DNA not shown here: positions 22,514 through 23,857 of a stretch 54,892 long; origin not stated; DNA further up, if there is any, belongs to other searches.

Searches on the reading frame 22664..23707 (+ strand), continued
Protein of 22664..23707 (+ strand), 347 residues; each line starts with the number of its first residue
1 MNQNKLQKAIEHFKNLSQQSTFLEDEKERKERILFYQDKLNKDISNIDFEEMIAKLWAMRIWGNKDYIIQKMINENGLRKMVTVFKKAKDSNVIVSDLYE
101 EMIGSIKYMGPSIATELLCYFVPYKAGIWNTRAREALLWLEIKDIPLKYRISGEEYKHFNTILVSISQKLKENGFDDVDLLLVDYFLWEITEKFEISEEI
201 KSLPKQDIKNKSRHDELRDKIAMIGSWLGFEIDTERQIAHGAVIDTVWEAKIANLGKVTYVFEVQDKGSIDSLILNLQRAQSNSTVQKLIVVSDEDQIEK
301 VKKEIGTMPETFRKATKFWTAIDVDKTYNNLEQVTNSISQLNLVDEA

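Call 88: fold_search(model_id=the predicted structure, library=viral)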
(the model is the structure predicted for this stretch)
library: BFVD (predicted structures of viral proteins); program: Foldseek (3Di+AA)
matches with E <= 10: 472; with E <= 0.001: 1
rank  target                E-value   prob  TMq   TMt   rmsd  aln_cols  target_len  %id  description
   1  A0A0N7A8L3            7.3e-04  1.00  0.25  0.45   6.5       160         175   12  (no name in the UniProt tables at hand)
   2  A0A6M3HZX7            2.3e-03  1.00  0.26  0.68   4.4       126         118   17  (no name in the UniProt tables at hand)
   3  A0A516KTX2            4.9e-03  0.99  0.24  0.30  11.3       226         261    8  (no name in the UniProt tables at hand)
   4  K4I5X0                7.0e-03  1.00  0.24  0.38   7.9       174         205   13  Uncharacterized protein [Salmonella phage STML-198]
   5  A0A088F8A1            8.2e-03  1.00  0.24  0.51   4.3       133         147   16  (no name in the UniProt tables at hand)
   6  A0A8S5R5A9            8.2e-03  0.92  0.26  0.30  15.8       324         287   13  Putative nuclease of the RecB family [Ackermannviridae sp. ctaCq7]
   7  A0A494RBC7            1.2e-02  1.00  0.25  0.55   9.0       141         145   11  (no name in the UniProt tables at hand)
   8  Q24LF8                2.4e-02  1.00  0.23  0.50   5.1       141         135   11  Uncharacterized protein [Clostridium phage phiCD119 (strain Clostridium difficile/United States/Govind/2006)]
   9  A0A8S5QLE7            2.7e-02  0.98  0.26  0.32  23.7       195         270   16  Restriction endonuclease [Siphoviridae sp. ctVCm11]
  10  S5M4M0                2.8e-02  1.00  0.25  0.30   6.1       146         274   14  Uncharacterized protein [Bacillus phage JL]
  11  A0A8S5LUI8            3.0e-02  1.00  0.26  0.55   3.6       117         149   15  DNA repair protein MmcB-like [Podoviridae sp. ctrub15]
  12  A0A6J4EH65            3.1e-02  0.98  0.20  0.33  16.1       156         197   15  (no name in the UniProt tables at hand)
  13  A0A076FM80            3.1e-02  0.87  0.24  0.34  19.5       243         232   17  Uncharacterized protein [Aureococcus anophagefferens virus]
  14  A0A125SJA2            3.3e-02  0.97  0.24  0.26   9.3       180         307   13  (no name in the UniProt tables at hand)
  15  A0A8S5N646            3.3e-02  0.92  0.17  0.18  12.4       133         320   11  PD-(D/E)XK nuclease superfamily protein [Myoviridae sp. ct8ME27]
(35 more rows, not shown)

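Call 89: list_cluster_members(proteins=[P0127, P0129, P0154, P0171, P0189, P0209, P0220, P0221, P0225, P0239])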
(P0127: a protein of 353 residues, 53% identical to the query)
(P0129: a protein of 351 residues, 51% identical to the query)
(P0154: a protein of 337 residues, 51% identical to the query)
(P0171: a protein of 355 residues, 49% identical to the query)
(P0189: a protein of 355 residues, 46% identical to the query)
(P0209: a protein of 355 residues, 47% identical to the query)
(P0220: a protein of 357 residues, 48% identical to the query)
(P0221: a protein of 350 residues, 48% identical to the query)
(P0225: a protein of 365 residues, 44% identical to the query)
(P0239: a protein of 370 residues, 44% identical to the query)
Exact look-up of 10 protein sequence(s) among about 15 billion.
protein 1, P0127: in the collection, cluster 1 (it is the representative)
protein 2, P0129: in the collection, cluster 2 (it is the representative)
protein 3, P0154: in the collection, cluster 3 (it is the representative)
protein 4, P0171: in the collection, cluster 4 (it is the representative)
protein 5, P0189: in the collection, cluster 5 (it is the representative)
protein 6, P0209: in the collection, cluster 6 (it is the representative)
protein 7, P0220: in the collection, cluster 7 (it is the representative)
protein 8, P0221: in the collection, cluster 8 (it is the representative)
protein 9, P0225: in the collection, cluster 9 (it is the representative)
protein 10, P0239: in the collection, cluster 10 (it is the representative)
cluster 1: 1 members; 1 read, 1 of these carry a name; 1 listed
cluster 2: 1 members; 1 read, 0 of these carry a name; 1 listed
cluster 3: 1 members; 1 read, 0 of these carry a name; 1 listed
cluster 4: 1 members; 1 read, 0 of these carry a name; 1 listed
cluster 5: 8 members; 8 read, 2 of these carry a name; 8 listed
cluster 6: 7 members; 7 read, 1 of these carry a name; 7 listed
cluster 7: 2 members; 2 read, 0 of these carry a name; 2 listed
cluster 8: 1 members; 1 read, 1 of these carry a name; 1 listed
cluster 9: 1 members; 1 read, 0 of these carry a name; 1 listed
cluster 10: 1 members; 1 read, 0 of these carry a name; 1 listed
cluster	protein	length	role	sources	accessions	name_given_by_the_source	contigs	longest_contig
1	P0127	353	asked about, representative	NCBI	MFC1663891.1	hypothetical protein ACFL0A_02095 [Patescibacteria group bacterium]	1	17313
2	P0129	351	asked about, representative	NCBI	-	-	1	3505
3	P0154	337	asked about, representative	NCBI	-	-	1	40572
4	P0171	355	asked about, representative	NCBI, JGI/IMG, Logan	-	-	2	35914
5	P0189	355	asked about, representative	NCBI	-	-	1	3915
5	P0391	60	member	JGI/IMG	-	hypothetical protein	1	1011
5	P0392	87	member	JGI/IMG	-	hypothetical protein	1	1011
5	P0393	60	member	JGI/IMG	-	-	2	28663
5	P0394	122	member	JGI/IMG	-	-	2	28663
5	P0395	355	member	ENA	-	-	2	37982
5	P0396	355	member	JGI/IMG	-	-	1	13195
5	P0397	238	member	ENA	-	-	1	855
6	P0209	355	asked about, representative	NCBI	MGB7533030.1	MAG: hypothetical protein WA977_08685 [Halobacteriota archaeon]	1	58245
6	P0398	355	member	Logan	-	-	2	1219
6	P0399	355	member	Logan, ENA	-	-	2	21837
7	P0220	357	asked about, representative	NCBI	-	-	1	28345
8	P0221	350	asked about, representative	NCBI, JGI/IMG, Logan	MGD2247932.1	MAG: hypothetical protein PVF58_05965 [Candidatus Methanofastidiosia archaeon] | hypothetical protein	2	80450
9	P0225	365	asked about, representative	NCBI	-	-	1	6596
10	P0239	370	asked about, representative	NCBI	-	-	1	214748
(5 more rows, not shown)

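Call 95: search_solved_structures(query=A1, max_evalue=10, show_alignments=4)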
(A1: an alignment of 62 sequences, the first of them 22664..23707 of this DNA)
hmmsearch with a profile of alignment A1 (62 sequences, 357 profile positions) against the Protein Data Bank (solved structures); distinct sequences matched with E-value up to 10: 5.
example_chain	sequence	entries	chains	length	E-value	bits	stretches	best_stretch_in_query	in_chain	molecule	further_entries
1usu_A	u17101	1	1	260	0.039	16.1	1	78-116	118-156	HEAT SHOCK PROTEIN HSP82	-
9q8o_A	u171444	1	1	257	0.04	16.1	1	78-116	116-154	ATP-dependent molecular chaperone HSP82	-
1usv_A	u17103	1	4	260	0.041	16.1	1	78-116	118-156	HEAT SHOCK PROTEIN HSP82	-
1hk7_A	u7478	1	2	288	0.083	15.1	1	78-116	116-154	HEAT SHOCK PROTEIN HSP82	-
4v81_A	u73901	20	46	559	0.86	11.7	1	279-317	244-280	T-complex protein 1 subunit alpha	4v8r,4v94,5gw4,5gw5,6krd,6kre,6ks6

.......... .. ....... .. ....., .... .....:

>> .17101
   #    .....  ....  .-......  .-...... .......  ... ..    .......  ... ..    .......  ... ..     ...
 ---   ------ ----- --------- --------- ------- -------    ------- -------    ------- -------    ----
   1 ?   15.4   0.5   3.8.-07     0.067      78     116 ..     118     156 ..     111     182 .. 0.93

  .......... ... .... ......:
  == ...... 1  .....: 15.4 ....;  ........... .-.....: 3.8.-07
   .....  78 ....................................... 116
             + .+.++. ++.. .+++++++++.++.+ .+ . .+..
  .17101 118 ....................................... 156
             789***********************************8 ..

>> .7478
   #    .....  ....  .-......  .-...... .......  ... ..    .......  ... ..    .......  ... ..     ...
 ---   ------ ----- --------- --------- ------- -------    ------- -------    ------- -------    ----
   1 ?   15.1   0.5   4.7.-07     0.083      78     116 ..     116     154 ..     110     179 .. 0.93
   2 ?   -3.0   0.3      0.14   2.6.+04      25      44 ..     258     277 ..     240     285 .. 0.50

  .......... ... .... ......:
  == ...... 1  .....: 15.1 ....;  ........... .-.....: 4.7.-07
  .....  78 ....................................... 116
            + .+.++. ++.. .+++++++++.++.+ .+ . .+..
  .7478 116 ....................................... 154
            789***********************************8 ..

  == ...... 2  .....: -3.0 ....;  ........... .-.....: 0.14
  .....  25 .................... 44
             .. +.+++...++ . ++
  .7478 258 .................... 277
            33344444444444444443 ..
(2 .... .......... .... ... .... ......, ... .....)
